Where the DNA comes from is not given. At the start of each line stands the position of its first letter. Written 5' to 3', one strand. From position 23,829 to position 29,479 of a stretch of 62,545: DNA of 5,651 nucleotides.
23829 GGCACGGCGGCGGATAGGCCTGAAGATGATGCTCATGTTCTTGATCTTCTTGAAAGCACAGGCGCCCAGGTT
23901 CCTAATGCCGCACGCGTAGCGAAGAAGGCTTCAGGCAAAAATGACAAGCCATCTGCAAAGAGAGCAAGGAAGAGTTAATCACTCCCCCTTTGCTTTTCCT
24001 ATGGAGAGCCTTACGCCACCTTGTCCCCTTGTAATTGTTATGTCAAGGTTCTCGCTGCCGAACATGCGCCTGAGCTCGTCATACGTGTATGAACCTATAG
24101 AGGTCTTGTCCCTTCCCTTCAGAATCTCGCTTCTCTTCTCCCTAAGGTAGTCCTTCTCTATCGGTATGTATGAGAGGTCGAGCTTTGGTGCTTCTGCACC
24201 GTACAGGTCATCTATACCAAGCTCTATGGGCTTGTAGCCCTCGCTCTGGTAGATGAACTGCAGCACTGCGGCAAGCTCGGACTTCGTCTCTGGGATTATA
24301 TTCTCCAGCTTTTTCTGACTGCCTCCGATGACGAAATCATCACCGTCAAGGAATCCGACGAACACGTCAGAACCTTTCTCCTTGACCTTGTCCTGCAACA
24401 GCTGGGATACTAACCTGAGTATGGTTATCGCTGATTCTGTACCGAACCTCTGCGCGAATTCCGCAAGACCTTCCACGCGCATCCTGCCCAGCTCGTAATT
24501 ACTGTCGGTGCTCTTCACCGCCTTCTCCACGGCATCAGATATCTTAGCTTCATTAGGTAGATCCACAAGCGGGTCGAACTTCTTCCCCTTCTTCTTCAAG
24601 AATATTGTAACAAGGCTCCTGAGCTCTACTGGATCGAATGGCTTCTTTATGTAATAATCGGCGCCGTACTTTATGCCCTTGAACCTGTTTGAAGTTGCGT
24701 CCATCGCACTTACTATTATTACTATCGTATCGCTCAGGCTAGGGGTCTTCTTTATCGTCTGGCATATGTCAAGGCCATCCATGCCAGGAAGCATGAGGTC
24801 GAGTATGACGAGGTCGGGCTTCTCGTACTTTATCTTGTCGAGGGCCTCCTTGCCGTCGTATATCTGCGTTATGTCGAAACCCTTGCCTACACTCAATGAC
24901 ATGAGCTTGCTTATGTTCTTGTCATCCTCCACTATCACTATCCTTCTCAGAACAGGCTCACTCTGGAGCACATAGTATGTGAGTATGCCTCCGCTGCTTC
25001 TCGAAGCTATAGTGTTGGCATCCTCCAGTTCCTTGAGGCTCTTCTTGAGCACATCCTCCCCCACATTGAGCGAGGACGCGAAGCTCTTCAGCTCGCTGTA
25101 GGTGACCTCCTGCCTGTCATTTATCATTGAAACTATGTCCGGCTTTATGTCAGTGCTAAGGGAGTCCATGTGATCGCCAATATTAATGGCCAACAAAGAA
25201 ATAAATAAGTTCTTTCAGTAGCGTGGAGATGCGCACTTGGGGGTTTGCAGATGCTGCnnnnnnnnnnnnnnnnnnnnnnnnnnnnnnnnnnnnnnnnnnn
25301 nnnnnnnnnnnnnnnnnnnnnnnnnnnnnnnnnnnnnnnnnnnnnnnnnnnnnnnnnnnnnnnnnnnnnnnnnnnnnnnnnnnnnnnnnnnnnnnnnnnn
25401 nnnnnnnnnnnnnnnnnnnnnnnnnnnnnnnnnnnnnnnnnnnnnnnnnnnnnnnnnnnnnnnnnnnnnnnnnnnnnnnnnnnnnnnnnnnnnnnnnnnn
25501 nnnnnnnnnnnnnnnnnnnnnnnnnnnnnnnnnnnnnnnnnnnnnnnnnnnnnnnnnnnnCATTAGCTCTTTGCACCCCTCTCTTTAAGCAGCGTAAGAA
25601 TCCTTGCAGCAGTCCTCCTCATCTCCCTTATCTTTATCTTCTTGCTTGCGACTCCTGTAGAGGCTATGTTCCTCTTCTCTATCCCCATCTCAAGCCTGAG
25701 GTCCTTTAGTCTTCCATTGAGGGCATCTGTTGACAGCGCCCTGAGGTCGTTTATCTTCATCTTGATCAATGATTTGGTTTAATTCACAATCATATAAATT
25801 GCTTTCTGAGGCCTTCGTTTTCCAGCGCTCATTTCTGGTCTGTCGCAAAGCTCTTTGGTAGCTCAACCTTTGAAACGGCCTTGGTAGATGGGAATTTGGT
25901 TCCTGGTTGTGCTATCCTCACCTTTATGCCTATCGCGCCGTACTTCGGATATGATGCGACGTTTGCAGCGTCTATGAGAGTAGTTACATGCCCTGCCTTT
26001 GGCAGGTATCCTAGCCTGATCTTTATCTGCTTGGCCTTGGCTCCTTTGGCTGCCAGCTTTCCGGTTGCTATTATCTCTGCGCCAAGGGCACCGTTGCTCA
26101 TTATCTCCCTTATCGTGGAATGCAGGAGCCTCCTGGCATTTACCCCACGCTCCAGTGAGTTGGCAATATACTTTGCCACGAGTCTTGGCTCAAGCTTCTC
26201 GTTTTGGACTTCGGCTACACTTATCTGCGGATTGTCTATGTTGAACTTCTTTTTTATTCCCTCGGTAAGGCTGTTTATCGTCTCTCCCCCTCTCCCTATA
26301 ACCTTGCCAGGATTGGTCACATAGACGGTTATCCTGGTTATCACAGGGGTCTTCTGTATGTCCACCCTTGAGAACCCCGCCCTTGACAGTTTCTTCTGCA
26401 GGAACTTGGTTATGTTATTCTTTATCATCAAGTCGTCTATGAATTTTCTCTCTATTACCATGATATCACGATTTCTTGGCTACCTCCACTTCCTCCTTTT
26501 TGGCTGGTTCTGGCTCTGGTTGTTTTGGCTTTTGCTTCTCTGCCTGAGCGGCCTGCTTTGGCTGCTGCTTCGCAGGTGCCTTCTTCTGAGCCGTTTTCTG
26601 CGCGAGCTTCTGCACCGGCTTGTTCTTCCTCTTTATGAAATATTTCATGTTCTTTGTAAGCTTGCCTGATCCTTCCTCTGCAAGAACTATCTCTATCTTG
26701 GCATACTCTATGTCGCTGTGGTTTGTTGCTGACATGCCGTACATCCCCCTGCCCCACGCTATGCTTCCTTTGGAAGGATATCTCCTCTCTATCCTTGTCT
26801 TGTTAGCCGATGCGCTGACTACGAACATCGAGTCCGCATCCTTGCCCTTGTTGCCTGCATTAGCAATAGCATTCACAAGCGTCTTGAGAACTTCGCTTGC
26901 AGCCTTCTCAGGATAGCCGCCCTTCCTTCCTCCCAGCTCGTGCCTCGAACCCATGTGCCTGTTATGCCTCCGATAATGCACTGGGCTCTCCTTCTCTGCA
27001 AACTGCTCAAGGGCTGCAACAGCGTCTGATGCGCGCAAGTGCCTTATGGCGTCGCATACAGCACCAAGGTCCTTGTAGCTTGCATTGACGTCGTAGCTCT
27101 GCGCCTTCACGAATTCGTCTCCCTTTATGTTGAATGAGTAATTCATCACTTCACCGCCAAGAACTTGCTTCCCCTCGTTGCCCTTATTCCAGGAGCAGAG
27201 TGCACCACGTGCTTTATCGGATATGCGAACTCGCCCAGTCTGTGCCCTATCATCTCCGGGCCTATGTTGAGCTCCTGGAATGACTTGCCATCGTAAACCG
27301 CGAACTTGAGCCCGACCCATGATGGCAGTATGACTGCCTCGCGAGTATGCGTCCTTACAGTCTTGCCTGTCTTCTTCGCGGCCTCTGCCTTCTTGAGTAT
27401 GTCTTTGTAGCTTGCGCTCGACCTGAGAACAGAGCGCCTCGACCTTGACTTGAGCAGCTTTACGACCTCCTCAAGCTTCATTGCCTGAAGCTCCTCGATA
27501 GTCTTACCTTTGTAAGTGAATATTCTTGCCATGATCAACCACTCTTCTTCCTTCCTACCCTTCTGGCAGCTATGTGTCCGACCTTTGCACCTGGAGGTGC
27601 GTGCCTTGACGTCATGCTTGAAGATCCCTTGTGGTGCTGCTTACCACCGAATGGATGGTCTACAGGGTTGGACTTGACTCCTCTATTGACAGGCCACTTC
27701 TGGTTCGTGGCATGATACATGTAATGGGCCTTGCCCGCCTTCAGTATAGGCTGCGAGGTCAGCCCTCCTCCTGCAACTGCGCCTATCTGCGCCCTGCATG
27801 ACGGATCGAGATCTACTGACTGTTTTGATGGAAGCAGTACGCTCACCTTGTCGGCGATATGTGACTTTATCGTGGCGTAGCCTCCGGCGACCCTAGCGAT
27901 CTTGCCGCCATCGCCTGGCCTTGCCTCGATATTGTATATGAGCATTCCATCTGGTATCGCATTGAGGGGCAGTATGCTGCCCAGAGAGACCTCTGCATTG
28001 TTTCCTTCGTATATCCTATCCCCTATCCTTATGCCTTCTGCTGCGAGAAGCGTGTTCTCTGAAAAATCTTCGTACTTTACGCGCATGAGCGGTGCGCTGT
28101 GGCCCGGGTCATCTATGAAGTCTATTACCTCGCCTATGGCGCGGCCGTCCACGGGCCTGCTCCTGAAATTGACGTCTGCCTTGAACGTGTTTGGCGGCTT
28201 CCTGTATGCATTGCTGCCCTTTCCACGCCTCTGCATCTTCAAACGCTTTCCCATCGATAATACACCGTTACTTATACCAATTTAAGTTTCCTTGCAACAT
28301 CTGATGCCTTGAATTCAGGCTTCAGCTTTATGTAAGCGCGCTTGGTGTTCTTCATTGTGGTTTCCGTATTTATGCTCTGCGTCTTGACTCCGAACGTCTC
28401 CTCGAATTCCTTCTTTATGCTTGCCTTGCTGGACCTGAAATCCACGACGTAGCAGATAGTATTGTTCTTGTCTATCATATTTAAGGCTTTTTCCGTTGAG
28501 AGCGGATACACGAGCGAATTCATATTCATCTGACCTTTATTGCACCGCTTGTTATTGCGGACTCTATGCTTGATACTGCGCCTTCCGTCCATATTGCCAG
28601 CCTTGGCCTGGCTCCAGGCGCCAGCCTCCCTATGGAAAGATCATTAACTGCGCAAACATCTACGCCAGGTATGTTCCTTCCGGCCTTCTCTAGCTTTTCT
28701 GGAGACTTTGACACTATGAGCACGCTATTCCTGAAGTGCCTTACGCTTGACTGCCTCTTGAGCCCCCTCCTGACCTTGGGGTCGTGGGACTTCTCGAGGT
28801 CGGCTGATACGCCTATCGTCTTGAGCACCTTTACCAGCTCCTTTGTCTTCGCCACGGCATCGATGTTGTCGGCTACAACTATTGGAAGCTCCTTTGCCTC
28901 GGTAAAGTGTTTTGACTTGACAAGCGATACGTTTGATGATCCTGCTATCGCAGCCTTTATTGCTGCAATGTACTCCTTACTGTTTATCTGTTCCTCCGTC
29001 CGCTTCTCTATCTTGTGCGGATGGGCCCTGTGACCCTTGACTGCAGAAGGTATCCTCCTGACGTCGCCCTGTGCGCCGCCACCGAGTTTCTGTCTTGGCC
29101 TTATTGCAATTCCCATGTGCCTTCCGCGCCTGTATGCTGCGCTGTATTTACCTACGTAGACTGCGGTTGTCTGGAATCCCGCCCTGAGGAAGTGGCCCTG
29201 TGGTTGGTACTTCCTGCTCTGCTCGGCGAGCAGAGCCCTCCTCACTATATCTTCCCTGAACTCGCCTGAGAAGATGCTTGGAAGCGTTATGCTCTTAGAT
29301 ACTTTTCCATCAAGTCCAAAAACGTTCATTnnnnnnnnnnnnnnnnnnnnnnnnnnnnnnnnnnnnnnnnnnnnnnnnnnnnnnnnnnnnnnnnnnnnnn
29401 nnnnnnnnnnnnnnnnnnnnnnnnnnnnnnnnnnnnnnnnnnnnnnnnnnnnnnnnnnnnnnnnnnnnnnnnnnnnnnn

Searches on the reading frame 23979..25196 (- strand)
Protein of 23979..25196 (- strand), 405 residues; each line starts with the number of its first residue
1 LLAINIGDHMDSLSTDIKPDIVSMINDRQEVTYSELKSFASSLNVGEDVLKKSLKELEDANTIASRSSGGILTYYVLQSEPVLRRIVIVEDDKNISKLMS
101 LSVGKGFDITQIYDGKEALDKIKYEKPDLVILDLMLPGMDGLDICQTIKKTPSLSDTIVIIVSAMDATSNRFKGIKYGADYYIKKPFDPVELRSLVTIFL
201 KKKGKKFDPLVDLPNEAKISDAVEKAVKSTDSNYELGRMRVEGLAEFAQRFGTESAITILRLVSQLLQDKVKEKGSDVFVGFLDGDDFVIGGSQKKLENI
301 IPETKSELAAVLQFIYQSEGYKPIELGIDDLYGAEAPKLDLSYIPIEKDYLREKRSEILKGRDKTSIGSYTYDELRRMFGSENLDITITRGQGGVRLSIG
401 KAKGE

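Call 34: search_protein_families(library=pfam, proteins=[window:23979-25196:-], max_evalue=0.0001)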
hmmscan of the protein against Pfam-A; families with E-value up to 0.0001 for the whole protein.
window:23979-25196:- (405 aa): 1 family
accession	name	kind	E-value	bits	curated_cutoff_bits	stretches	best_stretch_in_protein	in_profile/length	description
PF00072.30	Response_reg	-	1.3e-25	90.1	30.2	1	86-196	1-110/111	Response regulator receiver domain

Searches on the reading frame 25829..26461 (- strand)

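Call 34: search_protein_families(library=pfam, proteins=[window:25829-26461:-], max_evalue=0.0001)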
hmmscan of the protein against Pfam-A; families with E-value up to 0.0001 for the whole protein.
window:25829-26461:- (210 aa): 2 families
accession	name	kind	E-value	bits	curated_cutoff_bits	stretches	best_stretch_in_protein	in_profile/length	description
PF00189.25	Ribosomal_S3_C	-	7.4e-16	58.9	34.1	1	99-183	1-83/83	Ribosomal protein S3, C-terminal domain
PF07650.23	KH_2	-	1.5e-13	50.8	22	1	17-88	2-76/78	KH domain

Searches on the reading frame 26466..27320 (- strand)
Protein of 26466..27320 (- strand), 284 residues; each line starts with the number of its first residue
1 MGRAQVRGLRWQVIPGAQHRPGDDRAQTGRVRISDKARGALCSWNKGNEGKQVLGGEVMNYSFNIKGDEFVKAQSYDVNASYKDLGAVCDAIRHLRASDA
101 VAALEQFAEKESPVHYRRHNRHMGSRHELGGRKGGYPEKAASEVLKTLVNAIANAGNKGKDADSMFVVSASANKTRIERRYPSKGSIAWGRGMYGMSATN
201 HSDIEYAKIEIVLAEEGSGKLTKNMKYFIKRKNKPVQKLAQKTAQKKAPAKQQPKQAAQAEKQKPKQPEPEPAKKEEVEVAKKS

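Call 32: find_encoding_contigs(protein=window:26466-27320:-, flank=10000, max_places=1)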
Protein window:26466-27320:- (284 aa): no gene with exactly this product is on record in the collection.

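Call 34: search_protein_families(library=pfam, proteins=[window:26466-27320:-], max_evalue=0.0001)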
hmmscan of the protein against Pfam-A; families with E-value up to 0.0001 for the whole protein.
window:26466-27320:- (284 aa): 1 family
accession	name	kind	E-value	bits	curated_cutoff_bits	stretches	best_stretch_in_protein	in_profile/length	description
PF00237.24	Ribosomal_L22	-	1.2e-13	51.5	28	1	73-184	1-84/104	Ribosomal protein L22p/L17e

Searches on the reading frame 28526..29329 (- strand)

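Call 34: search_protein_families(library=pfam, proteins=[window:28526-29329:-], max_evalue=0.0001)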
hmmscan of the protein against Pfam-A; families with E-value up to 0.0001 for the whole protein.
window:28526-29329:- (267 aa): 1 family
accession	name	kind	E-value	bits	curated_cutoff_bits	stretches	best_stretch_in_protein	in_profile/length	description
PF00573.27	Ribosomal_L4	-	1e-28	100.7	25.8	1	14-257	1-189/190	Ribosomal protein L4/L1 family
